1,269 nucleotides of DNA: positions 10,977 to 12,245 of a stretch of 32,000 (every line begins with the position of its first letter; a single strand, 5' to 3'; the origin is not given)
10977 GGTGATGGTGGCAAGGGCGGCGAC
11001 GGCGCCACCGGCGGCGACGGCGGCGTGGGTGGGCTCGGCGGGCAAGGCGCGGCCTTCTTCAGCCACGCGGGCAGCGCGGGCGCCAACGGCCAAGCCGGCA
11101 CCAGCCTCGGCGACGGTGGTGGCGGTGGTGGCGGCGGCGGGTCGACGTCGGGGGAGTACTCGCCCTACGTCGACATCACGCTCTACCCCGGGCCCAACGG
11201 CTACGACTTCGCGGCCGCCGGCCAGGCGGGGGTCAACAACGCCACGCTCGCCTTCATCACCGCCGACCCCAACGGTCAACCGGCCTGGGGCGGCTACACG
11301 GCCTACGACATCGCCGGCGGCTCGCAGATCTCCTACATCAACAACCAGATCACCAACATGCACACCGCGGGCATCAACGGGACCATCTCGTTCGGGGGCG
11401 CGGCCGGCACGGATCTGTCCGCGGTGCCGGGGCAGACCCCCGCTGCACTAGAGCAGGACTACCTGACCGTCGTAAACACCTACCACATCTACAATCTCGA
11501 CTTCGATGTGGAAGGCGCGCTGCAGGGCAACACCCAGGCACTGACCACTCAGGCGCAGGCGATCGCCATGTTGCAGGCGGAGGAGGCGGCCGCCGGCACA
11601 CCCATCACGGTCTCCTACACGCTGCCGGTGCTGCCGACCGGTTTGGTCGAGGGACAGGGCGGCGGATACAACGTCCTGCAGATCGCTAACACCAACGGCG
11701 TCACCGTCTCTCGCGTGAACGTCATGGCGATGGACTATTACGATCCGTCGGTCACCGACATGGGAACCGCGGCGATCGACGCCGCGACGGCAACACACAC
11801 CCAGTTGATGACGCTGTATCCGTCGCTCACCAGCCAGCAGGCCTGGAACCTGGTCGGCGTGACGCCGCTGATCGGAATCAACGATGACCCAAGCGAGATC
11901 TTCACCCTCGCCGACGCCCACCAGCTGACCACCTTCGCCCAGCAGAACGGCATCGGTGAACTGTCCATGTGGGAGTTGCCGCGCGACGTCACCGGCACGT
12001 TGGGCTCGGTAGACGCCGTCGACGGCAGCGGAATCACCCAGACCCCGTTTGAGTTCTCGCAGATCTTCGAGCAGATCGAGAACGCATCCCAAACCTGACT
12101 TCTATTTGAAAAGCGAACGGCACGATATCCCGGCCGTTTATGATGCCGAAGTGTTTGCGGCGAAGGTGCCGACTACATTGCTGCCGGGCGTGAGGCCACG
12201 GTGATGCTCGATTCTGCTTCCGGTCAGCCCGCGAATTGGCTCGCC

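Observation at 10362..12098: PE-PGRS secretion module fused to an apparently active GH18 chitinase-like domain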

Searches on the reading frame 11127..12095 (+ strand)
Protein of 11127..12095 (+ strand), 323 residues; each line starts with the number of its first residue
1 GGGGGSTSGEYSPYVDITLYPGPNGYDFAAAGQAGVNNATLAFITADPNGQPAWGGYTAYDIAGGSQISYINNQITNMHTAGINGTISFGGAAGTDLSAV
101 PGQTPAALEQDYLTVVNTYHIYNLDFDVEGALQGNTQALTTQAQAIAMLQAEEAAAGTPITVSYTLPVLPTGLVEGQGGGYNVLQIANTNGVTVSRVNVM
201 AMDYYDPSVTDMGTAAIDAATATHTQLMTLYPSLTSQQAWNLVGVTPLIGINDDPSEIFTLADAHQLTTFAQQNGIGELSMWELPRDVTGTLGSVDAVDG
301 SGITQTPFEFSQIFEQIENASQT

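Call 5: search_solved_structures(query=window:11127-12095:+, max_evalue=1, show_alignments=3)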
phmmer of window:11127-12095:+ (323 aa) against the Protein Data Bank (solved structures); distinct sequences matched with E-value up to 1: 4.
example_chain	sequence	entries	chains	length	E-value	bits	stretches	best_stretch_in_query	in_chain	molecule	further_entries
9buf_A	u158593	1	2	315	3.3e-58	200.7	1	6-315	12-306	Exochitinase 1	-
2dsk_A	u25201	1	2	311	5.2e-37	131.1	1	11-316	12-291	chitinase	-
3a4w_A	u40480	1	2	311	3.3e-36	128.4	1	11-316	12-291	Chitinase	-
3a4x_A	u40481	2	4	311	6.7e-36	127.4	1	11-316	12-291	Chitinase | Putative chitinase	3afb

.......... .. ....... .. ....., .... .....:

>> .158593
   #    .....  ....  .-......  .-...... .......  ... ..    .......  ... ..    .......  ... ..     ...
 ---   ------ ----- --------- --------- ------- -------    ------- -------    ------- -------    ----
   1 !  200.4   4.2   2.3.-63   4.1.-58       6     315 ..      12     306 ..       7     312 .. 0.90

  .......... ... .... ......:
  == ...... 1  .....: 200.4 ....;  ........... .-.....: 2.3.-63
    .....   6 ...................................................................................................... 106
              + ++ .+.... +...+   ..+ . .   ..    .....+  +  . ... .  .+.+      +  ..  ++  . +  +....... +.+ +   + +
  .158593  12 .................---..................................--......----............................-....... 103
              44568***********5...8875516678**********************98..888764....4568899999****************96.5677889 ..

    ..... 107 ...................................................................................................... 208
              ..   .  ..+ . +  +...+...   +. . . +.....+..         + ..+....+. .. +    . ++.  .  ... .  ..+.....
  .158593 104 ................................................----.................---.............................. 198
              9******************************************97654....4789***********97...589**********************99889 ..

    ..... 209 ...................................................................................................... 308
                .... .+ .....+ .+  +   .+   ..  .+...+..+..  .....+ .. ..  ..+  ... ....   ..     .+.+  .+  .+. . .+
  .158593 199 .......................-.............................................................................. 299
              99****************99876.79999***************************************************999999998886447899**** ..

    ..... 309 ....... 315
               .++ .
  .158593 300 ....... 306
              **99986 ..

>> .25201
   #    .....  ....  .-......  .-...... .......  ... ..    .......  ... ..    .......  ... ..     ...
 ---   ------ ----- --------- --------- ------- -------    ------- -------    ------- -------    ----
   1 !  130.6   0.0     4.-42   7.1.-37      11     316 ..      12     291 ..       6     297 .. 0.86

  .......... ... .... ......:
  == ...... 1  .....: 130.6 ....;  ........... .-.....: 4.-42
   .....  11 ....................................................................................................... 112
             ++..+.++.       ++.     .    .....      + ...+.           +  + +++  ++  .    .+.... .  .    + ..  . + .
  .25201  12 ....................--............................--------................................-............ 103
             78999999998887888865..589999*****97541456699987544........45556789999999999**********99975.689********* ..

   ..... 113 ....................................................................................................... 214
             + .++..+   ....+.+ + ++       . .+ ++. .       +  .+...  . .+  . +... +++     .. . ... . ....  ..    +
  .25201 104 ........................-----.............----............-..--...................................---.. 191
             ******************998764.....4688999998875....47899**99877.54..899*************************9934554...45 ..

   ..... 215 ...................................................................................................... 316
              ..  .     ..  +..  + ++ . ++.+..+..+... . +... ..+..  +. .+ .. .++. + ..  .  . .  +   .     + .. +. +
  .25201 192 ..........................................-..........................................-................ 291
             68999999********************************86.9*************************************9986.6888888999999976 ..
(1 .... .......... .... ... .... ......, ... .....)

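Call 35: find_related_loci(query=A1, collection=genome_contigs, flank=4000)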
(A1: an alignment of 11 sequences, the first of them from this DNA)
Query A1 (316 aa) in genome_contigs; peptide patterns used: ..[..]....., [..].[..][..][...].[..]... (x = any residue, [..] = any of these).
600 stretches matched a pattern (row limit reached: there are more); 588 encode a relative of the query (tblastn E <= 1e-3); the best 80 are kept; 80 distinct loci.
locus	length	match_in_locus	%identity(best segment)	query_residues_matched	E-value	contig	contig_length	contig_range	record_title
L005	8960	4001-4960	83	3-316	8e-167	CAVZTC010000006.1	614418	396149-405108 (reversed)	MAG: uncultured Actinomycetota bacterium isolate MFD09495.bin.2.19 genome assembly, contig: contig_3284, whole genome sh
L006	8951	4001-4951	78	3-315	1e-159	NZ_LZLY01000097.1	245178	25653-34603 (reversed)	Mycobacterium sp. 1081908.1 contig_41, whole genome shotgun sequence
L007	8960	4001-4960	77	1-316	2e-159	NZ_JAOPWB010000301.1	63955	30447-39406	MAG: Mycobacterium sp. isolate RYN_163 scaffold_794363, whole genome shotgun sequence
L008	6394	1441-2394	85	3-314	4e-169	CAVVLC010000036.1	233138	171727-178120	MAG: uncultured Actinomycetota bacterium isolate MFD04540.bin.2.52 genome assembly, contig: contig_1439, whole genome sh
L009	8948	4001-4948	78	4-315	1e-158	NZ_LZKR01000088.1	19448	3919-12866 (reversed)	Mycobacterium sp. 1245805.9 contig_178, whole genome shotgun sequence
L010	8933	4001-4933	83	4-310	5e-167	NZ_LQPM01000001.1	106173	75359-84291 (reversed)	Mycobacterium paraense strain IEC26 contig_1, whole genome shotgun sequence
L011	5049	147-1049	55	3-310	5e-96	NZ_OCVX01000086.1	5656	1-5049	Mycobacterium simulans strain FI-09026, whole genome shotgun sequence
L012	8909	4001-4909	53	1-312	6e-93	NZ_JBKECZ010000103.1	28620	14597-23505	MAG: Mycobacterium sp. isolate VLC_033 k251_2698668, whole genome shotgun sequence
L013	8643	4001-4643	72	105-314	3e-80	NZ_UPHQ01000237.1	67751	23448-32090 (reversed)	Mycobacterium innocens strain MK13 isolate MK13, whole genome shotgun sequence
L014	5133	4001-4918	49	4-308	3e-72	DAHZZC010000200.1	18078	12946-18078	MAG TPA_asm: Planctomycetales bacterium isolate clean5766 k141_1376679, whole genome shotgun sequence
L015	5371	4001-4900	44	4-307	2e-70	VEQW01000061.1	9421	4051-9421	MAG: Solirubrobacterales bacterium isolate ZLKRG24 NODE_8071_length_9421_cov_3.187648, whole genome shotgun sequence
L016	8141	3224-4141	45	4-308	2e-69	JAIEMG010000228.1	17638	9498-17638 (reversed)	MAG: Gemmataceae bacterium isolate co.spades.CONCOCT.2.5kb_030 c_000000000199, whole genome shotgun sequence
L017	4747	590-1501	43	1-308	4e-68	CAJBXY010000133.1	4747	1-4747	MAG: uncultured Solirubrobacterales bacterium isolate Loc090402-4m_bin-0033 genome assembly, contig: bin-0033:133/288, w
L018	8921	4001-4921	41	3-308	5e-68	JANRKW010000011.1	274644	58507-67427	MAG: Isosphaeraceae bacterium isolate bins.117 k141_3776619, whole genome shotgun sequence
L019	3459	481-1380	43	4-307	1e-67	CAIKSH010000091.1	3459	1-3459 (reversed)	MAG: uncultured Solirubrobacterales bacterium isolate LaPlata-15m-a_bin-383 genome assembly, contig: bin-383:091/384, wh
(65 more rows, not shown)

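Call 44: predict_structure(alignment_id=A1)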
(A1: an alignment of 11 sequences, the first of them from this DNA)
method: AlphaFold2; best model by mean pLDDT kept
length: 316 residues; sequences in the alignment: 11
mean_pLDDT: 82.1   pTM: 0.84
mean pLDDT of the five models: 82.1, 80.8, 78.6, 78.2, 75.2
residues with pLDDT >= 90: 140; 70-90: 111; 50-70: 44; < 50: 21
segments of 3 or more residues with pLDDT < 50: 243-245, 286-291, 295-297, 310-316
pLDDT, mean of each block of 10 residues (from residue 1): 71 72 82 90 90 86 91 93 85 96 97 95 87 98 97 93 82 91 96 72 81 94 95 91 56 79 88 67 51 52 57 35
secondary structure, 60 per line:
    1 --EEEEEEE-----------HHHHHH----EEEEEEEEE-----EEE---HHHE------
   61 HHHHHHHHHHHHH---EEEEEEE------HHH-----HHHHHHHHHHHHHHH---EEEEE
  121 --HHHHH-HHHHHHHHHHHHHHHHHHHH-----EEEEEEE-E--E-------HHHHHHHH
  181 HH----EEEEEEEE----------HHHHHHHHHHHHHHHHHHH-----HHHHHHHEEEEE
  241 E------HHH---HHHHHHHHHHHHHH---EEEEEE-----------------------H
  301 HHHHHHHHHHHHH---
elements in order: E3-9 H21-26 E31-39 E45-47 H61-73 E77-83 H98-112 E116-120 H123-127 H129-148 E154-160 H173-182 E187-194 H205-223 H229-235 E236-241 H254-267 E271-276 H300-313

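Call 46: fold_search(model_id=the predicted structure, library=pdb)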
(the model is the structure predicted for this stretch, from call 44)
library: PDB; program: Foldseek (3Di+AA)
matches with E <= 10: 1434; with E <= 0.001: 232
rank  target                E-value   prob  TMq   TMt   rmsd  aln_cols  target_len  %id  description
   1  9buf_A                1.0e-24  1.00  0.84  0.90   2.6       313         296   42  Hydrolase domain of Chitinase 1 from Streptomyces venezuelae (released 2025-08-27)
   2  9buf_B                1.1e-24  1.00  0.84  0.90   2.5       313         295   42  Hydrolase domain of Chitinase 1 from Streptomyces venezuelae (released 2025-08-27)
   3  3a4x_A                2.6e-21  1.00  0.81  0.85   2.9       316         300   30  Crystal structures of catalytic site mutants of active domain 2 of thermostable chitinase from Pyrococcus furiosus com (released 2010-06-09)
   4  2dsk_A                7.8e-21  1.00  0.82  0.86   2.6       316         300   30  Crystal structure of catalytic domain of hyperthermophilic chitinase from Pyrococcus furiosus (released 2007-02-06)
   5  3a4w_A                7.6e-20  1.00  0.82  0.86   2.6       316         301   30  Crystal structures of catalytic site mutants of active domain 2 of thermostable chitinase from Pyrococcus furiosus com (released 2010-06-09)
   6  9i2p_A                2.1e-09  1.00  0.61  0.60   6.9       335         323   15  Crystal structure of Listeria monocytogenes ChiA (released 2025-12-03)
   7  3ian                  3.9e-09  1.00  0.65  0.65   5.8       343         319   13  Crystal structure of a chitinase from Lactococcus lactis subsp. lactis (released 2009-07-28)
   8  9ojl_F                4.9e-09  1.00  0.66  0.66   6.2       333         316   13  Crystal Structure of GH18 Chitinase Domain from Vibrio splendidus (released 2025-05-21)
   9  4w5z                  6.5e-09  1.00  0.63  0.61   6.5       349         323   13  High resolution crystal structure of catalytic domain of Chitinase 60 from psychrophilic bacteria Moritella marina. (released 2015-08-26)
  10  9ojl_B                7.6e-09  1.00  0.60  0.60   7.2       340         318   14  Crystal Structure of GH18 Chitinase Domain from Vibrio splendidus (released 2025-05-21)
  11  4mb3                  8.5e-09  1.00  0.66  0.42   5.6       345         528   13  Crystal structure of E153Q mutant of cold-adapted chitinase from Moritella marina (released 2014-03-19)
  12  9ojl_A                1.3e-08  1.00  0.63  0.63   6.6       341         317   13  Crystal Structure of GH18 Chitinase Domain from Vibrio splendidus (released 2025-05-21)
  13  4hmc                  1.4e-08  1.00  0.62  0.40   6.4       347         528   14  Crystal structure of cold-adapted chitinase from Moritella marina (released 2013-05-01)
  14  9fbo_A                2.2e-08  1.00  0.58  0.43   6.4       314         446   14  Deletion mutant of chitinase MmChi60 (released 2025-05-28)
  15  9fbp_A                2.2e-08  1.00  0.61  0.53   6.9       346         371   14  Deletion mutant MmChi60 (released 2025-05-28)
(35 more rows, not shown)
